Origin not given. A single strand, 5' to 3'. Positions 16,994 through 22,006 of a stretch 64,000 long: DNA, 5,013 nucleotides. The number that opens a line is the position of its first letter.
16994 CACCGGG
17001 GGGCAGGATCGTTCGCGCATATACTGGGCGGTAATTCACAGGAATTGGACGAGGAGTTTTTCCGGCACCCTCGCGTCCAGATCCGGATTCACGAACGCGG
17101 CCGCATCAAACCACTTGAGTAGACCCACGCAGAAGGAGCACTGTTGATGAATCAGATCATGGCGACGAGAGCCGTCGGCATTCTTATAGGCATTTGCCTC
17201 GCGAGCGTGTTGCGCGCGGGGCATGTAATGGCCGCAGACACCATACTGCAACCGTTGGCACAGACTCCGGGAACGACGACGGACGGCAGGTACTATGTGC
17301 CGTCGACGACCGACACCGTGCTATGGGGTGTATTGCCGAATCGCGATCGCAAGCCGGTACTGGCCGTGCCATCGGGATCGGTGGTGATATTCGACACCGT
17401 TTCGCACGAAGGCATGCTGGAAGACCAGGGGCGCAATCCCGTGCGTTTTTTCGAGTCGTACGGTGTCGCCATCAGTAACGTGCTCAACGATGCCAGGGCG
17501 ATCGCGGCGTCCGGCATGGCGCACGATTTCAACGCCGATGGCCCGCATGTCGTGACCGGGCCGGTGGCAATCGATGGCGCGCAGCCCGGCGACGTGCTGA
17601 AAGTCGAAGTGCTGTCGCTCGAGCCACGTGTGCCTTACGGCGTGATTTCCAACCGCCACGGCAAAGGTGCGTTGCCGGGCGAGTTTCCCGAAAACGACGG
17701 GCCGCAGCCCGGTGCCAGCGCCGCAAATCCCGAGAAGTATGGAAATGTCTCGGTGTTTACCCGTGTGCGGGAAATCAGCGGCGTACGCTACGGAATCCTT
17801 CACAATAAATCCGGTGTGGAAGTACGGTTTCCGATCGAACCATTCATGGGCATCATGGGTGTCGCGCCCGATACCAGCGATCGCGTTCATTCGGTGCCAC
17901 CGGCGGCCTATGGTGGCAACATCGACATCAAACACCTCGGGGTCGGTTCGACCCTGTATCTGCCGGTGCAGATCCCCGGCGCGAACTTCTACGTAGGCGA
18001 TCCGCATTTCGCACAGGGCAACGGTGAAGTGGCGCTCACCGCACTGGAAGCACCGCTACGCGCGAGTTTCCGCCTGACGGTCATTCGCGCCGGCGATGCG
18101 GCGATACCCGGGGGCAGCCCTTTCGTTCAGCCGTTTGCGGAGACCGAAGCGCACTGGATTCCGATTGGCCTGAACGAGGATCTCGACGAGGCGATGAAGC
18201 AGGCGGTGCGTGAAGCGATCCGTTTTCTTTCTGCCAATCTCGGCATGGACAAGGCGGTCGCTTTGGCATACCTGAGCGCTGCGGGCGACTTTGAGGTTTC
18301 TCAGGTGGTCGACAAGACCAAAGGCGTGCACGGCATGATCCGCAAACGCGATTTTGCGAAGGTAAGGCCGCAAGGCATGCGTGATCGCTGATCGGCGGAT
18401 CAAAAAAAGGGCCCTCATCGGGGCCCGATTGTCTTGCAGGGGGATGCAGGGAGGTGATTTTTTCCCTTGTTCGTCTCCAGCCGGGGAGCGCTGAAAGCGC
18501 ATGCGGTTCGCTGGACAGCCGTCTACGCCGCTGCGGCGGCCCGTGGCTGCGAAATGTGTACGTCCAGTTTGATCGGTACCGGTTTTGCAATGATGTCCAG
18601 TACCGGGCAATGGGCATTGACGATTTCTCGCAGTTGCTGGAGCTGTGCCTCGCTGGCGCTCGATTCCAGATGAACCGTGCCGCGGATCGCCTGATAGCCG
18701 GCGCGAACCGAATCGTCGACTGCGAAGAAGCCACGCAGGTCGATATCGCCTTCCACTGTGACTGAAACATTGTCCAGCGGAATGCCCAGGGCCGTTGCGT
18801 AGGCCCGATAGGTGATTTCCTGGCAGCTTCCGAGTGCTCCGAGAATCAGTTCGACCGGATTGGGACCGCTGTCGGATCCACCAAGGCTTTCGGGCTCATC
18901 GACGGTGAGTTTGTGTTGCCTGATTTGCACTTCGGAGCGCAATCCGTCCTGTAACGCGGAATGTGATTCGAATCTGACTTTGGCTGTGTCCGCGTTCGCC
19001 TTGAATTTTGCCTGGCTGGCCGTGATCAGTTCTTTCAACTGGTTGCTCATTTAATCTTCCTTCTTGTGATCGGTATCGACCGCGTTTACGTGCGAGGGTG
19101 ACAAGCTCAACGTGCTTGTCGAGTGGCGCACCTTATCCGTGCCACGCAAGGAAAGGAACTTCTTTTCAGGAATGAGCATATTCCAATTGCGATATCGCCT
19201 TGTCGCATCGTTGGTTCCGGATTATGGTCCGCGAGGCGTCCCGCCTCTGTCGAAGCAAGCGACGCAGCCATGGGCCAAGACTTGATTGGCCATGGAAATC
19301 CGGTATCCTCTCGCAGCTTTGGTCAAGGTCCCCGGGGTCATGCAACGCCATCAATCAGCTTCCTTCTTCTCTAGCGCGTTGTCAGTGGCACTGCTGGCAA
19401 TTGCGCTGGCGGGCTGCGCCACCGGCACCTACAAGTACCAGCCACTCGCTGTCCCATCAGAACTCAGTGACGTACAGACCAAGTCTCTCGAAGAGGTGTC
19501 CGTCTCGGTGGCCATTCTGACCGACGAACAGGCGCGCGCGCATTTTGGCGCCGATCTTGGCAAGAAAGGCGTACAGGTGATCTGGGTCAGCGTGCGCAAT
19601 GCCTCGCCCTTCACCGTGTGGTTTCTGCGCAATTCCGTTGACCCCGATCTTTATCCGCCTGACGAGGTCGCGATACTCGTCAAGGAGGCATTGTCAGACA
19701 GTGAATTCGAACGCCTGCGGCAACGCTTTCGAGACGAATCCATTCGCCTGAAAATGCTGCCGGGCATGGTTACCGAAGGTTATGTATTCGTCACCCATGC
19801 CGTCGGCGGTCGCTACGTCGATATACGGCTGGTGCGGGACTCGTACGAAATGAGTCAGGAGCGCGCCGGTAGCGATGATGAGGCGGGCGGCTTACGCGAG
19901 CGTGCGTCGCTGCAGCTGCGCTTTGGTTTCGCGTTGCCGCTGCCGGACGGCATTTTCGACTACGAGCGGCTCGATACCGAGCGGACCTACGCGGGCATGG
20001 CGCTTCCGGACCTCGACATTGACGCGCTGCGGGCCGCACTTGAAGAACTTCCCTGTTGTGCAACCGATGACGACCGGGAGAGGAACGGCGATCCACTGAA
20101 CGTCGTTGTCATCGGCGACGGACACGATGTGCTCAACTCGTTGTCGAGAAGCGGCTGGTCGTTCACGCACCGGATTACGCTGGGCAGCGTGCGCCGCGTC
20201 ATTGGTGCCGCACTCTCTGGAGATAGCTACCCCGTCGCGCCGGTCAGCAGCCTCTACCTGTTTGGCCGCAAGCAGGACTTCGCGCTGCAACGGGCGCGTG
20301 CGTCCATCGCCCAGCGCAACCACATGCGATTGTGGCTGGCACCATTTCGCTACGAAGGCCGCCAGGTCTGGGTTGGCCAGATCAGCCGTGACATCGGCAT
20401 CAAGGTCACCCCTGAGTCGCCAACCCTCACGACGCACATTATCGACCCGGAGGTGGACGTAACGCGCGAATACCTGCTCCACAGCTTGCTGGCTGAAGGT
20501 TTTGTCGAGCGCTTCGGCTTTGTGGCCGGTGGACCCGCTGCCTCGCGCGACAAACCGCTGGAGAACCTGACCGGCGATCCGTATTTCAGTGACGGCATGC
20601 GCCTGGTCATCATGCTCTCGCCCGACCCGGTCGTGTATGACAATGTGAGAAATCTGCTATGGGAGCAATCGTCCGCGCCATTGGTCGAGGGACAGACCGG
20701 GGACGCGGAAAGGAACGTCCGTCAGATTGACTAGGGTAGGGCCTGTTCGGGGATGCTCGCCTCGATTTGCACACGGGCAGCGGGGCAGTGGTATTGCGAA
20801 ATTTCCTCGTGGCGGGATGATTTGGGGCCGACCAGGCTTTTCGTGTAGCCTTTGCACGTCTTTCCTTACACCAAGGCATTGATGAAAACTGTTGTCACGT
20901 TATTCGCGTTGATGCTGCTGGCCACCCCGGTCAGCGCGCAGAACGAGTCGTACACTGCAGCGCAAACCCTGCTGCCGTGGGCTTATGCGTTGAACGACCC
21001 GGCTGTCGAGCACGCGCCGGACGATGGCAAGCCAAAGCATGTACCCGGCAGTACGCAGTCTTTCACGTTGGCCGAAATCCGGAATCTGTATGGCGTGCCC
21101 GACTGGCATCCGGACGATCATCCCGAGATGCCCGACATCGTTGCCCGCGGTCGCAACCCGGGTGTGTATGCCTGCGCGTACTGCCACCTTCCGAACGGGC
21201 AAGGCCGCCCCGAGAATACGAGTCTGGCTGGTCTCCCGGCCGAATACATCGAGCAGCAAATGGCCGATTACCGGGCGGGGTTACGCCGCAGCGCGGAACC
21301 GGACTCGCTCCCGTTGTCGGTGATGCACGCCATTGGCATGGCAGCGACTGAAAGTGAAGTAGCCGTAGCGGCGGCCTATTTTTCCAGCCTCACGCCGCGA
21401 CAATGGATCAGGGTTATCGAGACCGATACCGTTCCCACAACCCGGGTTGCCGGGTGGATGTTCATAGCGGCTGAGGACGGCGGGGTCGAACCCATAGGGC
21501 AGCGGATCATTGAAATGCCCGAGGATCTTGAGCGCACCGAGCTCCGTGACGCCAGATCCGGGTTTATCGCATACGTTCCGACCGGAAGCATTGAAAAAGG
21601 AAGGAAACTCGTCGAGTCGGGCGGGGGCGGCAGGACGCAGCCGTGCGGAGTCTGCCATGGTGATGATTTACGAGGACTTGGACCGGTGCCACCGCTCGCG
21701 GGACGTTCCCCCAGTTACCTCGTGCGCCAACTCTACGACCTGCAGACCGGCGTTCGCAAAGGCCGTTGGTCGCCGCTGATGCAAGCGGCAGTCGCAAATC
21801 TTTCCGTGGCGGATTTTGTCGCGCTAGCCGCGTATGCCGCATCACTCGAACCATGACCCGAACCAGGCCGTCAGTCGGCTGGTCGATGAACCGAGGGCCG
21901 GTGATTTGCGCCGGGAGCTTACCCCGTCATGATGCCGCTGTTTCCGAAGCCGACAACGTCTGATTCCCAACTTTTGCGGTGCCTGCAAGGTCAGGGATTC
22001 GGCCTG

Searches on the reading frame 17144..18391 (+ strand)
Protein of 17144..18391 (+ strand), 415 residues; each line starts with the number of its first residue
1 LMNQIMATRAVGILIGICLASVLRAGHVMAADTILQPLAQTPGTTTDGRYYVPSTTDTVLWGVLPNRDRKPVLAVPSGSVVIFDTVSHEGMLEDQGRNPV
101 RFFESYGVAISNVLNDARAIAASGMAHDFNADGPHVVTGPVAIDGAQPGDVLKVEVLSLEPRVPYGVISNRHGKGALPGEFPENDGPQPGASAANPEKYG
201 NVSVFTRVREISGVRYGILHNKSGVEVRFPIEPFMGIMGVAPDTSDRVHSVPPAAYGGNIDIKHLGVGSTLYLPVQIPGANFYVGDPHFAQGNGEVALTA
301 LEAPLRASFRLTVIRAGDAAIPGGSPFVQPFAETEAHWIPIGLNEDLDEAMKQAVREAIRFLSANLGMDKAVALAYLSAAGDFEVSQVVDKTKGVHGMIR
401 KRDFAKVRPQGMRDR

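Call 85: search_protein_families(library=pfam, proteins=[window:17144-18391:+], max_evalue=0.001)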
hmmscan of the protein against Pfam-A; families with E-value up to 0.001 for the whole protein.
window:17144-18391:+ (415 aa): 1 family
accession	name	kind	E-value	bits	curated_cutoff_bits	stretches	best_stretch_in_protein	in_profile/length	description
PF03069.20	FmdA_AmdA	-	6.7e-32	111.3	27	2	249-390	202-356/373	Acetamidase/Formamidase family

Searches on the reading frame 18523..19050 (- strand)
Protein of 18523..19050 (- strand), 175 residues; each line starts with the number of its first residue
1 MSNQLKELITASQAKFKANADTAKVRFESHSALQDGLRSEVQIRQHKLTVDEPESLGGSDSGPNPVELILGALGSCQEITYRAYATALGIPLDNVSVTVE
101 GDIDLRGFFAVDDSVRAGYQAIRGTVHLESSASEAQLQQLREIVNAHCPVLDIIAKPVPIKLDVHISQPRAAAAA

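Call 85: search_protein_families(library=pfam, proteins=[window:18523-19050:-], max_evalue=0.001)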
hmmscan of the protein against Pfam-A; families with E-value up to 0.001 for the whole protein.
window:18523-19050:- (175 aa): 1 family
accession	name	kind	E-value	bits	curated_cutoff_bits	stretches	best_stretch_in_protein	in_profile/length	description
PF02566.24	OsmC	-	5.8e-23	81.6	27.5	1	58-162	1-99/100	OsmC-like protein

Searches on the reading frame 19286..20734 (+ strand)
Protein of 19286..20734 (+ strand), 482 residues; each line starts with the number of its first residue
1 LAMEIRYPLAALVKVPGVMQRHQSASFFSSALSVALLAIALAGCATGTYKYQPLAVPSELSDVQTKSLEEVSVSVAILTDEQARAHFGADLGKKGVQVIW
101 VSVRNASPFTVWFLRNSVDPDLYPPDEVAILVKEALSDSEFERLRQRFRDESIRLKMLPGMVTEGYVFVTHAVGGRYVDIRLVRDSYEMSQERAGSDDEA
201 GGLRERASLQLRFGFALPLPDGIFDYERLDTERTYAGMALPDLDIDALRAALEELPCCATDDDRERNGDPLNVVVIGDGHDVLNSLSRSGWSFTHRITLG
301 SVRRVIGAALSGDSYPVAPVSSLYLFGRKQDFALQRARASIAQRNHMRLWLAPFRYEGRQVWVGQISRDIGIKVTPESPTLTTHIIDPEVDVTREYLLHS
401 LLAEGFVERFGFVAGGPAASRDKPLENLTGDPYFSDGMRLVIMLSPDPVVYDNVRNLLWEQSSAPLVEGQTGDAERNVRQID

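Call 85: search_protein_families(library=pfam, proteins=[window:19286-20734:+], max_evalue=0.001)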
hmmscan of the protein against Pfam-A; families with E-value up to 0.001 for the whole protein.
window:19286-20734:+ (482 aa): 1 family
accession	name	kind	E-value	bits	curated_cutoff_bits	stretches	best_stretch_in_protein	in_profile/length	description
PF14067.11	LssY_C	-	3.2e-47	161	25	1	260-438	8-187/188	LssY C-terminus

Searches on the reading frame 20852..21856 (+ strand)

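Call 85: search_protein_families(library=pfam, proteins=[window:20852-21856:+], max_evalue=0.001)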
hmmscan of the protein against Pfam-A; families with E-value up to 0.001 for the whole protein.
window:20852-21856:+ (334 aa): 2 families
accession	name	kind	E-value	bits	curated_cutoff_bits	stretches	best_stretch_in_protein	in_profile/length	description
PF00034.26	Cytochrom_C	-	3.6e-09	38.3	21.3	1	107-180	11-89/90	Cytochrome c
PF13442.11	Cytochrome_CBB3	-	6.8e-07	30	27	0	263-328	12-67/68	Cytochrome C oxidase, cbb3-type, subunit III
